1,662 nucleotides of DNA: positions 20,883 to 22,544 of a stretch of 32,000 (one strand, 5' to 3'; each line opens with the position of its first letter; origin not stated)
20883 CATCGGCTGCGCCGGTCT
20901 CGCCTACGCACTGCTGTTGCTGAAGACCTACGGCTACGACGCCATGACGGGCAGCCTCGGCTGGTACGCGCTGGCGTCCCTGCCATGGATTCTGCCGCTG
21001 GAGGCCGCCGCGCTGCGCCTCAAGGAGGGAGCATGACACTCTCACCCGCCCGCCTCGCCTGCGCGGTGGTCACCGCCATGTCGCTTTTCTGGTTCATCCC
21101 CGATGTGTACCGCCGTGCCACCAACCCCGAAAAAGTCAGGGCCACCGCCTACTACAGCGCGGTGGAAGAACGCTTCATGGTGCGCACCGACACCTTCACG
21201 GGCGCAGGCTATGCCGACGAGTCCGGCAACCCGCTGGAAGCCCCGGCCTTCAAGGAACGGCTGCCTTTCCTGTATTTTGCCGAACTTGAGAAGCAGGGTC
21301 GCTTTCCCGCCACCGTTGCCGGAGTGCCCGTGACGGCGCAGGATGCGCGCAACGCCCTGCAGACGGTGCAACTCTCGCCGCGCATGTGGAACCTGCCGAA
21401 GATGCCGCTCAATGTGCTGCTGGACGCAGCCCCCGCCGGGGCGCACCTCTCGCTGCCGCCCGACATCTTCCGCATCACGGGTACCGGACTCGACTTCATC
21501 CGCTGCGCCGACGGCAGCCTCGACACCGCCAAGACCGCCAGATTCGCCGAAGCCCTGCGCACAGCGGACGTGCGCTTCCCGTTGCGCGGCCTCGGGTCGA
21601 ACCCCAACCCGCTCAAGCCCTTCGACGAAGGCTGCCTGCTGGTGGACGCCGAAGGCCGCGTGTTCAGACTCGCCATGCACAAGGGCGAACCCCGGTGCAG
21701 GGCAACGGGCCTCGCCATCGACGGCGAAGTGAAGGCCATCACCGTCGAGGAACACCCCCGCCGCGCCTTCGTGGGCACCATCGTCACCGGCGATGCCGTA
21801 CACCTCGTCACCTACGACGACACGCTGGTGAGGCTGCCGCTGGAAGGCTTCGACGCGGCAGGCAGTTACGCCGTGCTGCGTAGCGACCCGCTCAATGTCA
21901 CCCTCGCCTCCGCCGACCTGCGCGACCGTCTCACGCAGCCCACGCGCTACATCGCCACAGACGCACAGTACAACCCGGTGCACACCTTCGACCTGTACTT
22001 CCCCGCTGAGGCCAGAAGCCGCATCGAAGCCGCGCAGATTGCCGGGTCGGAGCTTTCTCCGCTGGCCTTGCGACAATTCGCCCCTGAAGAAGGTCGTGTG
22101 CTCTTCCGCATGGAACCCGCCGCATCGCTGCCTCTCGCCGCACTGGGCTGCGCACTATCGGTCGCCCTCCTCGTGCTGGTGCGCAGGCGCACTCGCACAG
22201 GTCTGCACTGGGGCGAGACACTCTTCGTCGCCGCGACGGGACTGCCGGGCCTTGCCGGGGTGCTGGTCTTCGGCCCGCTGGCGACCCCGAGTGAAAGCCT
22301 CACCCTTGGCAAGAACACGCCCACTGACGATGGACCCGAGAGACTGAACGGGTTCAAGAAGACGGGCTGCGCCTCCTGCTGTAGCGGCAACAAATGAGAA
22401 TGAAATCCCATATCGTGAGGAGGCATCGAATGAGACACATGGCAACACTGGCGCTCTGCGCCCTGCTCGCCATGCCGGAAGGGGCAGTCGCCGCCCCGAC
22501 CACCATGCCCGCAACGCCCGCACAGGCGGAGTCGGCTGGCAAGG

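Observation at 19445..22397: Three-gene module of unknown function: ABC ATPase with Walker-B Asp-Asp, a small ABC-2-like permease and a 454-aa membrane protein with a CxxCC tail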

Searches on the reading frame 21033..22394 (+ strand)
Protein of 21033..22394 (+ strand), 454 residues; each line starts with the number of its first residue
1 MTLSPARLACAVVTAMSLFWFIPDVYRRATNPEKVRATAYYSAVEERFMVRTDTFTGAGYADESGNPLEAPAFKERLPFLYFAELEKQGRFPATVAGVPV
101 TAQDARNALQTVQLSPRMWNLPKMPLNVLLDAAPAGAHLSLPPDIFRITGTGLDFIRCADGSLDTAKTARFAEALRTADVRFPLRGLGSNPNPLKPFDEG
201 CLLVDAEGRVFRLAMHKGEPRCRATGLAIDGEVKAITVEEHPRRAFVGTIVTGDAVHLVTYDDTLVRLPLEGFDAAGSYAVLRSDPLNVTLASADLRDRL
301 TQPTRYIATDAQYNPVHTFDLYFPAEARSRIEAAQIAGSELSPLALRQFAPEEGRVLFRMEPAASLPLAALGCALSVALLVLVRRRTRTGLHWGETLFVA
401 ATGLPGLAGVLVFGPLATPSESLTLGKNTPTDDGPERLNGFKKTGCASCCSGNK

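Call 4: search_protein_families(library=pfam, proteins=[window:21033-22394:+], max_evalue=0.1)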
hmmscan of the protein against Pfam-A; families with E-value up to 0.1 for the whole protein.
window:21033-22394:+ (454 aa): 1 family
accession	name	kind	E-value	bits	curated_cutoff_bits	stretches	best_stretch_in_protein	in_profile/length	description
PF16149.10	DUF4857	-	5.5e-79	265.6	25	1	39-295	2-261/270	Domain of unknown function (DUF4857)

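Call 5: search_protein_families(library=ncbifam, proteins=[window:21033-22394:+], max_evalue=0.1)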
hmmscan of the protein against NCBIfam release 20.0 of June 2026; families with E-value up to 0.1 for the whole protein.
window:21033-22394:+ (454 aa): 0 families

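Call 7: find_homologous_proteins(query=window:21033-22394:+)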
Query window:21033-22394:+ (454 aa): 6 proteins with E <= 0.001 among 8000 candidates.
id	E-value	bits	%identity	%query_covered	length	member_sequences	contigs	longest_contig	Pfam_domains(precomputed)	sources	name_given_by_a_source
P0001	2.3e-280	948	93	100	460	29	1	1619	PF16149.11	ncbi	-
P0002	1.1e-152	527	58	92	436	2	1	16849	PF16149.11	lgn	-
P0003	4.1e-151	522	57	92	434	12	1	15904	PF16149.11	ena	-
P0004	4.1e-133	463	52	93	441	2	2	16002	PF16149.11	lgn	-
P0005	2.5e-122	427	54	80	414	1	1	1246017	PF16149.11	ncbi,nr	ncbi:MAG: DUF4857 domain-containing protein [Magnetospirillum sp.]|nr:DUF4857 domain-containing prot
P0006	2.8e-112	394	48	88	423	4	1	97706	PF16149.11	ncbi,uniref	ncbi:DUF4857 domain-containing protein [Rhodocista pekingensis]|uniref:DUF4857 domain-containing pro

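Call 12: find_related_loci(query=window:21033-22394:+, collection=genome_contigs, flank=10000)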
Query window:21033-22394:+ (454 aa) in genome_contigs; peptide patterns used: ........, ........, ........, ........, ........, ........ (x = any residue, [..] = any of these).
40 stretches matched a pattern; 1 encode a relative of the query (tblastn E <= 1e-3); 1 distinct loci.
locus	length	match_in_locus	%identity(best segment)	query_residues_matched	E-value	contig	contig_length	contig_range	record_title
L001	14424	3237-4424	23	3-413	4e-26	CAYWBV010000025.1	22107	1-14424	MAG TPA_asm: uncultured Maribellus sp. isolate SRP294416_co1_256 genome assembly, contig: NODE_4530_length_22107_cov_10.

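Call 13: find_encoding_contigs(protein=P0005, flank=10000, max_places=3)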
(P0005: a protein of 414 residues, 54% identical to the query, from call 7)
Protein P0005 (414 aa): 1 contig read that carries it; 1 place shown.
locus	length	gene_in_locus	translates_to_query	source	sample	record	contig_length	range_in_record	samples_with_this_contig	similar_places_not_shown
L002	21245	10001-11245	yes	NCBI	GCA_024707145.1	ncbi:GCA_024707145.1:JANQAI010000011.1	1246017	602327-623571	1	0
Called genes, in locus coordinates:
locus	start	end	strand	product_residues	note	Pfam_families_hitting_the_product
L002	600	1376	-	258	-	PF13103:TonB_2 (weak), PF03544:TonB_C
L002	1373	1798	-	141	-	PF02472:ExbD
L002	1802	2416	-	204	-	PF01618:MotA_ExbB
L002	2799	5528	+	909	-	-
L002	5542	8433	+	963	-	PF00675:Peptidase_M16, PF05193:Peptidase_M16_C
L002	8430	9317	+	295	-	PF00005:ABC_tran, PF13304:AAA_21 (faint)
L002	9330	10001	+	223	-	PF12730:ABC2_membrane_4 (weak)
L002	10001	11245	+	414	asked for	PF16149:DUF4857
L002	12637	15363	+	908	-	PF02743:dCache_1, PF00672:HAMP, PF00512:HisKA, PF02518:HATPase_c, PF00072:Response_reg, PF01627:Hpt (weak)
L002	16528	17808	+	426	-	PF13433:Peripla_BP_5, PF13458:Peripla_BP_6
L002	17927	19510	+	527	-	PF02653:BPD_transp_2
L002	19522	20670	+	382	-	PF02653:BPD_transp_2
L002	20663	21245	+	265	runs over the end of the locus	PF00005:ABC_tran, PF13304:AAA_21 (faint), PF12399:BCA_ABC_TP_C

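Call 14: find_encoding_contigs(protein=P0006, flank=10000, max_places=3)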
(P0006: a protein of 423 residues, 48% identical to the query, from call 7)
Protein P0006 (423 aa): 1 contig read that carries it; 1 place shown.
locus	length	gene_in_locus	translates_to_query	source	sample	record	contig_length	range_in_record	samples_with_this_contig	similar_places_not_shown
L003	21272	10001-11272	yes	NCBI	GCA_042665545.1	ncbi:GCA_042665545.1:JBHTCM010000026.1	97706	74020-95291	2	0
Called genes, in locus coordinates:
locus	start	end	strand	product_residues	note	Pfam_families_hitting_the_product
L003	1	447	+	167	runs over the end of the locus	PF04542:Sigma70_r2, PF08281:Sigma70_r4_2, PF04545:Sigma70_r4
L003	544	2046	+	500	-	PF01935:DUF87 (weak), PF13191:AAA_16 (weak)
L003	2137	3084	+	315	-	PF16220:DUF4880, PF04773:FecR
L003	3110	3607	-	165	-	PF06228:ChuX_HutX, PF05171:HemS (weak)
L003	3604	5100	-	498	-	PF04055:Radical_SAM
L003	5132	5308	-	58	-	-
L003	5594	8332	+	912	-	-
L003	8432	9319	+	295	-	PF00005:ABC_tran, PF13304:AAA_21 (faint)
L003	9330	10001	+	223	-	-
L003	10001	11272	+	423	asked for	PF16149:DUF4857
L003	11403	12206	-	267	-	PF13103:TonB_2, PF03544:TonB_C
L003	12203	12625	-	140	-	PF02472:ExbD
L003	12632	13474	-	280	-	PF01618:MotA_ExbB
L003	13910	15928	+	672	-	PF00672:HAMP, PF00015:MCPsignal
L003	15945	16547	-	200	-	-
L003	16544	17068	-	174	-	-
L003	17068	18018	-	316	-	-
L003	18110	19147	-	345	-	PF03150:CCP_MauG, PF00034:Cytochrom_C (weak)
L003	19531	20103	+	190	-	PF02659:Mntp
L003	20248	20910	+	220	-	PF00484:Pro_CA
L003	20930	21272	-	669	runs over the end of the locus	PF11563:Protoglobin, PF00015:MCPsignal, PF07238:PilZ, PF13682:CZB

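Call 15: find_encoding_contigs(protein=P0002, flank=10000, max_places=3)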
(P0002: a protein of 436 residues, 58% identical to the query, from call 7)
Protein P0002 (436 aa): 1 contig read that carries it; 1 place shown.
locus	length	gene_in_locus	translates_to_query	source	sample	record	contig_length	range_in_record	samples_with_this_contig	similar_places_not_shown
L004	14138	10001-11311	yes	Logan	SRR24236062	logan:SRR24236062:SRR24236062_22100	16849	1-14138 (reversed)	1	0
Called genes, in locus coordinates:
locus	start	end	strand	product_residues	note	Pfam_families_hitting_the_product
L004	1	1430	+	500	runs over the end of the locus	PF08273:Zn_Ribbon_Prim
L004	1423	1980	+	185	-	-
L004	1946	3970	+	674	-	PF05876:GpA_ATPase, PF20454:GpA_nuclease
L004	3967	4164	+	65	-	PF12728:HTH_17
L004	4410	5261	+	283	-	PF00165:HTH_AraC, PF12833:HTH_18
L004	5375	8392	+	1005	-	PF00675:Peptidase_M16, PF05193:Peptidase_M16_C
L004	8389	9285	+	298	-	PF00005:ABC_tran, PF13304:AAA_21 (faint)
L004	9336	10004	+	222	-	PF12730:ABC2_membrane_4 (weak)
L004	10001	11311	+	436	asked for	PF16149:DUF4857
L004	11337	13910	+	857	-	PF07715:Plug (weak)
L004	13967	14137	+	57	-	?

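Call 24: search_protein_families(library=pfam, proteins=[L001:279-1844:+, L001:1860-2531:+, L001:2539-3204:+, L001:3210-4442:+, L001:4438-5358:+, L001:5208-6026:+, L001:6492-7001:-, L001:8021-8722:+, L001:8707-9456:+, L001:10093-10743:+], max_evalue=0.01)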
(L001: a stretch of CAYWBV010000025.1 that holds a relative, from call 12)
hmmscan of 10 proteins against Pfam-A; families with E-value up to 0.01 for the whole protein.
L001:279-1844:+ (522 aa): 2 families
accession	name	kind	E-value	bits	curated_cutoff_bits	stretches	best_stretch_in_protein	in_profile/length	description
PF21012.3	DUF6850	-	8.8e-84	282.7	27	1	53-522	1-464/464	Family of unknown function (DUF6850)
PF03349.22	Toluene_X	-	5.8e-05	22.2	29.7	1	129-176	122-167/421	Outer membrane protein transport protein (OMPP1/FadL/TodX)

L001:1860-2531:+ (224 aa): 2 families
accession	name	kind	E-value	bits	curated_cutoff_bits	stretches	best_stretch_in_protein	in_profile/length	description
PF00005.33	ABC_tran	-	5.8e-22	79.2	25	1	21-156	2-134/137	ABC transporter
PF13304.12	AAA_21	-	0.0038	17.8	27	0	33-56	2-25/304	AAA domain, putative AbiEii toxin, Type IV TA system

L001:2539-3204:+ (222 aa): 0 families

L001:3210-4442:+ (411 aa): 1 family
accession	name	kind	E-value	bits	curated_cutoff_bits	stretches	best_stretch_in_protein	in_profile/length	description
PF16149.10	DUF4857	-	4e-90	302.2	25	1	38-301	2-268/270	Domain of unknown function (DUF4857)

L001:4438-5358:+ (307 aa): 15 families
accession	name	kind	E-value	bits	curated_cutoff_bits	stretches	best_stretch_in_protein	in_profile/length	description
PF06325.19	PrmA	-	4.9e-47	161.3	22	1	70-305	61-295/296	Ribosomal protein L11 methyltransferase (PrmA)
PF13847.12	Methyltransf_31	-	8e-14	52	27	1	170-260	3-95/145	Methyltransferase domain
PF05175.20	MTS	-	4.6e-13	49.6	23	1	149-242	11-105/170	Methyltransferase small domain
PF13649.12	Methyltransf_25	-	1.3e-09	39.1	27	1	174-242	1-71/97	Methyltransferase domain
PF13489.12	Methyltransf_23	-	2.2e-07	31.2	27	1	161-242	13-88/164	Methyltransferase domain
PF03602.21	Cons_hypoth95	-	6.3e-06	26.4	24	1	164-240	35-118/182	Conserved hypothetical protein 95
PF10294.15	Methyltransf_16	-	1.1e-05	25.7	21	1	166-257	42-134/174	Lysine methyltransferase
PF08242.18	Methyltransf_12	-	1.8e-05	25.8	30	1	175-242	1-72/98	Methyltransferase domain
PF08241.18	Methyltransf_11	-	0.00027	21.9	21.2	1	175-242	1-67/95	Methyltransferase domain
PF01135.25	PCMT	-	0.00044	20.5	20.3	1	152-230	57-135/210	Protein-L-isoaspartate(D-aspartate) O-methyltransferase (PCMT)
PF12847.13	Methyltransf_18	-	0.00045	20.7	27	1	162-228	6-74/151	Methyltransferase domain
PF02475.24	TRM5-TYW2_MTfase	-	0.00071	20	28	1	167-230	33-98/164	TRM5/TYW2 methyltransferase domain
PF05958.17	tRNA_U5-meth_tr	-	0.00093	18.7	23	1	146-223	176-253/357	tRNA (Uracil-5-)-methyltransferase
PF01728.25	FtsJ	-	0.0034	17.8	24.1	1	170-245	21-101/181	FtsJ-like methyltransferase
PF13679.12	Methyltransf_32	-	0.0035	17.8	27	1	167-227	22-88/143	Methyltransferase domain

L001:5208-6026:+ (273 aa): 3 families
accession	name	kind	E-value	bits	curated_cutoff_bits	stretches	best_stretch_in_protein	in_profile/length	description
PF13091.12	PLDc_2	-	2e-31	109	27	1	145-266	3-132/132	PLD-like domain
PF07894.18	SACK1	-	1.7e-09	38.1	21.4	1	127-266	115-269/274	Scaffolding anchor of CK1 domain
PF00614.28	PLDc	-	5.7e-05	23.4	21.9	1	215-237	5-27/28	Phospholipase D Active site motif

L001:6492-7001:- (169 aa): 1 family
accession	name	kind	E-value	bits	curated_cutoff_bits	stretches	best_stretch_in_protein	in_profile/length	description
PF12850.12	Metallophos_2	-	2.8e-26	92.8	27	1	2-144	2-148/154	Calcineurin-like phosphoesterase superfamily domain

L001:8021-8722:+ (234 aa): 2 families
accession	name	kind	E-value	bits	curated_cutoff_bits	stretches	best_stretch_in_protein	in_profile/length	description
PF16264.11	SatD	-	5.6e-10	39.7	29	1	22-214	4-197/211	SatD family (SatD)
PF04545.22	Sigma70_r4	-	0.00037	20.4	24.1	1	178-209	10-41/50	Sigma-70, region 4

L001:8707-9456:+ (250 aa): 1 family
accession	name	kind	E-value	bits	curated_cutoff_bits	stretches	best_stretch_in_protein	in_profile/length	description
PF11750.13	DUF3307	-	1.2e-17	64.5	23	1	8-112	1-113/127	Protein of unknown function (DUF3307)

L001:10093-10743:+ (217 aa): 1 family
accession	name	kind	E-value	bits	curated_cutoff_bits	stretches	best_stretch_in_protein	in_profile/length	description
PF13709.12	DUF4159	-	8.2e-74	247.9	25.9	1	25-215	2-202/202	Domain of unknown function (DUF4159)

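Call 26: find_homologous_proteins(query=A1, max_evalue=0.00001)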
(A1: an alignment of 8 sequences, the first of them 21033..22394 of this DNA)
Query A1 (8 sequences) (454 aa, profile of the alignment): 8 proteins with E <= 0.00001 among 8000 candidates.
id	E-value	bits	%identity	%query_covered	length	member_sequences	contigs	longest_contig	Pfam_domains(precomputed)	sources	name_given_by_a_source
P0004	9.9e-218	741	52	93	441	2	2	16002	PF16149.11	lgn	-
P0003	2.2e-215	733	57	92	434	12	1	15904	PF16149.11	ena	-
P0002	2.4e-215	733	58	92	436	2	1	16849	PF16149.11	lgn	-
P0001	2.7e-215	733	93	100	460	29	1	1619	PF16149.11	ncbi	-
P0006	8.5e-198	676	48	88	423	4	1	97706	PF16149.11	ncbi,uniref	ncbi:DUF4857 domain-containing protein [Rhodocista pekingensis]|uniref:DUF4857 domain-containing pro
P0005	3.6e-194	664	54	80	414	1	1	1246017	PF16149.11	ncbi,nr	ncbi:MAG: DUF4857 domain-containing protein [Magnetospirillum sp.]|nr:DUF4857 domain-containing prot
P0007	2.1e-158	546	23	91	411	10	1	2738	PF16149.11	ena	-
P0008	2.6e-73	265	30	91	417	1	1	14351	PF16149.11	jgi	-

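Call 30: find_encoding_contigs(protein=P0004, flank=10000, max_places=2)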
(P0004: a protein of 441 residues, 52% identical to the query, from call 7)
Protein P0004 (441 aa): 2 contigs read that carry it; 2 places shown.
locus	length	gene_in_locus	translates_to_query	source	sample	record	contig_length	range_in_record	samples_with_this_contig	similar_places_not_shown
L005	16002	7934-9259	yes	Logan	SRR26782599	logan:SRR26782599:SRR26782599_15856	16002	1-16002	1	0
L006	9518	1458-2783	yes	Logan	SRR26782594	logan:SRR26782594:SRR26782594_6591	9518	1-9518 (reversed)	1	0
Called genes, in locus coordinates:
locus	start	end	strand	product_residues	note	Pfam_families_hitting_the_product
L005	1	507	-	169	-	?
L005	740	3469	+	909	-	-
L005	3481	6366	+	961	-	PF00675:Peptidase_M16, PF05193:Peptidase_M16_C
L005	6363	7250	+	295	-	PF00005:ABC_tran, PF13304:AAA_21 (faint)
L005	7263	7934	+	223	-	PF12730:ABC2_membrane_4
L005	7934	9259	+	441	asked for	PF16149:DUF4857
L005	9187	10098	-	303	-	PF12833:HTH_18, PF00165:HTH_AraC (weak)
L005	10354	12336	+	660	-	PF07715:Plug, PF00593:TonB_dep_Rec_b-barrel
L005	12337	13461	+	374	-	PF01497:Peripla_BP_2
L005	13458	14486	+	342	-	PF01032:FecCD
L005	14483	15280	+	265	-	PF00005:ABC_tran, PF02463:SMC_N (faint), PF13304:AAA_21 (weak)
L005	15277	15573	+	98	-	PF09981:DUF2218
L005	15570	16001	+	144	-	?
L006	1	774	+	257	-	?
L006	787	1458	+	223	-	PF12730:ABC2_membrane_4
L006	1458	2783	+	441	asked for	PF16149:DUF4857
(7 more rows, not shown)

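Call 31: find_encoding_contigs(protein=P0008, flank=10000, max_places=2)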
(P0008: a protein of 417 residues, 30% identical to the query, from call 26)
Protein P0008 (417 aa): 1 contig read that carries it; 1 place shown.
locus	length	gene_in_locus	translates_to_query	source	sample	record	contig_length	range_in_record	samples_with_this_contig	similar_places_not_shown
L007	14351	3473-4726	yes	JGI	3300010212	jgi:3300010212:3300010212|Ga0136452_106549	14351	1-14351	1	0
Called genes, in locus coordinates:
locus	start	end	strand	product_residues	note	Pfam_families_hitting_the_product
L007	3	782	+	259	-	?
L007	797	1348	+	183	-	-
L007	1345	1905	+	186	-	PF03929:PepSY_TM (faint), PF16357:PepSY_TM_like_2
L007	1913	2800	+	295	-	PF00005:ABC_tran, PF13304:AAA_21 (faint)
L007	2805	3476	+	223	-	-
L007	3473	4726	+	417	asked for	PF16149:DUF4857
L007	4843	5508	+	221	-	PF00702:Hydrolase, PF13419:HAD_2 (weak)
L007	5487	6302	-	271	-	PF00005:ABC_tran, PF13304:AAA_21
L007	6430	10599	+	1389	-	PF05548:Peptidase_M11, PF03160:Calx-beta, PF17164:DUF5122, PF03160:Calx-beta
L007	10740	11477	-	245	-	PF00005:ABC_tran, PF13304:AAA_21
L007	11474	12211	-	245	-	PF02361:CbiQ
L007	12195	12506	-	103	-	PF02553:CbiN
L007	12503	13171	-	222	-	PF01891:CbiM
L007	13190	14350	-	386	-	?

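Call 32: find_encoding_contigs(protein=P0003, flank=10000, max_places=2)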
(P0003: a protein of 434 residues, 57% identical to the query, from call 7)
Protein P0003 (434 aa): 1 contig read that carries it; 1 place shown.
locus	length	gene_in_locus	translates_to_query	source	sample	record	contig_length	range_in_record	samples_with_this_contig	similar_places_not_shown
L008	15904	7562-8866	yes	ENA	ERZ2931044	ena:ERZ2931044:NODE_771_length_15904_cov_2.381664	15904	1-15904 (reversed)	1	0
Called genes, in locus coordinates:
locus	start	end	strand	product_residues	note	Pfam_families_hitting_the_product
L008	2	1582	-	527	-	?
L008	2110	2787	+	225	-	PF00165:HTH_AraC, PF12833:HTH_18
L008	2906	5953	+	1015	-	PF00675:Peptidase_M16, PF05193:Peptidase_M16_C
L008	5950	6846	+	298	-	PF00005:ABC_tran, PF13304:AAA_21 (faint)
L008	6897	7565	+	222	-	PF12730:ABC2_membrane_4 (weak)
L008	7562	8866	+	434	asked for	PF16149:DUF4857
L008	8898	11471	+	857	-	PF07715:Plug (weak)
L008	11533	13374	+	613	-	PF00496:SBP_bac_5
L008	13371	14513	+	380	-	PF00528:BPD_transp_1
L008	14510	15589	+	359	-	PF00528:BPD_transp_1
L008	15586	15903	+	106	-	?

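Call 37: predict_structure(alignment_id=A2)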
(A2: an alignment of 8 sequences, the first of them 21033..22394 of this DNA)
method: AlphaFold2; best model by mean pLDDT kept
length: 454 residues; sequences in the alignment: 8
mean_pLDDT: 78.5   pTM: 0.68
mean pLDDT of the five models: 78.5, 77.6, 77.3, 76.5, 76.1
residues with pLDDT >= 90: 153; 70-90: 198; 50-70: 45; < 50: 58
segments of 3 or more residues with pLDDT < 50: 123-139, 350-355, 420-454
pLDDT, mean of each block of 10 residues (from residue 1): 80 84 68 77 94 88 95 94 94 92 86 78 44 42 73 83 89 93 85 59 92 86 94 84 77 93 92 88 89 85 92 92 84 73 68 54 80 90 87 88 87 74 37 35 34 34
secondary structure, 60 per line:
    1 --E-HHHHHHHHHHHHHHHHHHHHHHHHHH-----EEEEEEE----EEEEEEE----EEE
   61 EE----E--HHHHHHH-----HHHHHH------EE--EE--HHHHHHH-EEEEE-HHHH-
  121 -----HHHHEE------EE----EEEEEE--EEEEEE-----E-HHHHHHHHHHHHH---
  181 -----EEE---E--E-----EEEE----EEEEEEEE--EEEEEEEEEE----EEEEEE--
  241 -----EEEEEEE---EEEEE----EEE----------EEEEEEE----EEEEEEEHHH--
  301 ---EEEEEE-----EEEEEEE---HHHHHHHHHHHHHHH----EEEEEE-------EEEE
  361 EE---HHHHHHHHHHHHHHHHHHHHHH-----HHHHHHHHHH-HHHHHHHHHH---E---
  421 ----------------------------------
elements in order: H5-30 E36-42 E47-53 E58-62 H70-76 H82-87 H102-108 E110-114 H116-119 H126-129 E144-149 E152-157 H165-177 E186-188 E201-204 E209-216 E219-228 E233-238 E246-252 E256-260 E265-267 E278-284 E289-295 E304-309 E315-321 H325-339 E344-349 E357-362 H366-387 H393-402 H404-413

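Call 41: fold_search(model_id=the predicted structure, library=pdb)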
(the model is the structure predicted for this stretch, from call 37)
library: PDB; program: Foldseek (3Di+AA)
matches with E <= 10: 1507; with E <= 0.001: 2
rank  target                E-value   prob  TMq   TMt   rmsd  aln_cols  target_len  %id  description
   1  9bfq_A                9.6e-05  0.99  0.19  0.09  14.3       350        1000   10  Cryo-EM structure of Sevenless in complex with Bride of Sevenless (released 2025-01-29)
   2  9bhx                  7.8e-04  0.84  0.16  0.08  14.9       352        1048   11  Structure of the extracellular domain of Protein Sevenless (released 2025-01-22)
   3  8gg8_B                1.5e-03  0.99  0.20  0.26  14.8       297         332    8  CryoEM structure of beta-2-adrenergic receptor in complex with GTP-bound Gs heterotrimer (transition intermediate #14  (released 2024-03-06)
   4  9bfp_A                1.5e-03  0.82  0.17  0.09  15.1       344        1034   10  Cryo-EM structure of Sevenless extracellular domain (monomer) (released 2025-01-29)
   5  8suc                  2.0e-03  0.99  0.20  0.30  10.9       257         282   14  NHL-2 NHL domain (released 2024-05-08)
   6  9bfs_A                2.2e-03  0.82  0.16  0.07  14.9       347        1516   11  Cryo-EM structure of Sevenless extracellular domain (dimer, pH 6.6) (released 2025-01-29)
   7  8pr1_I                3.6e-03  0.96  0.23  0.24  20.8       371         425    9  Cytoplasmic dynein-B heavy chain bound to IC-LC tower (released 2024-03-27)
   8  3c75_H                3.6e-03  0.89  0.21  0.25  14.7       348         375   12  Paracoccus versutus methylamine dehydrogenase in complex with amicyanin (released 2008-12-30)
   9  7z8j_h                3.8e-03  0.95  0.22  0.27  20.7       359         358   10  Cytoplasmic dynein (A2) bound to BICDR1 (released 2022-07-27)
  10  4tz4_A                4.0e-03  0.87  0.19  0.09  26.0       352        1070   10  Crystal Structure of Human Cereblon in Complex with DDB1 and Lenalidomide (released 2014-08-06)
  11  5ife_A                4.2e-03  0.92  0.20  0.09  17.6       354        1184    9  Crystal structure of the human SF3b core complex (released 2016-10-26)
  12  5ojp_C                5.1e-03  0.94  0.19  0.27  12.9       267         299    8  YCF48 bound to D1 peptide (released 2018-08-08)
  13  9n6z_LQ               5.4e-03  0.75  0.21  0.13  24.6       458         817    9  SSU processome maturation and disassembly, State D (released 2025-11-05)
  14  5mc6_k                5.4e-03  0.66  0.18  0.20  18.0       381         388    9  Cryo-EM structure of a native ribosome-Ski2-Ski3-Ski8 complex from S. cerevisiae (released 2017-01-18)
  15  5hxb_Y                6.0e-03  0.69  0.18  0.09  14.6       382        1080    6  Cereblon in complex with DDB1, CC-885, and GSPT1 (released 2016-06-29)
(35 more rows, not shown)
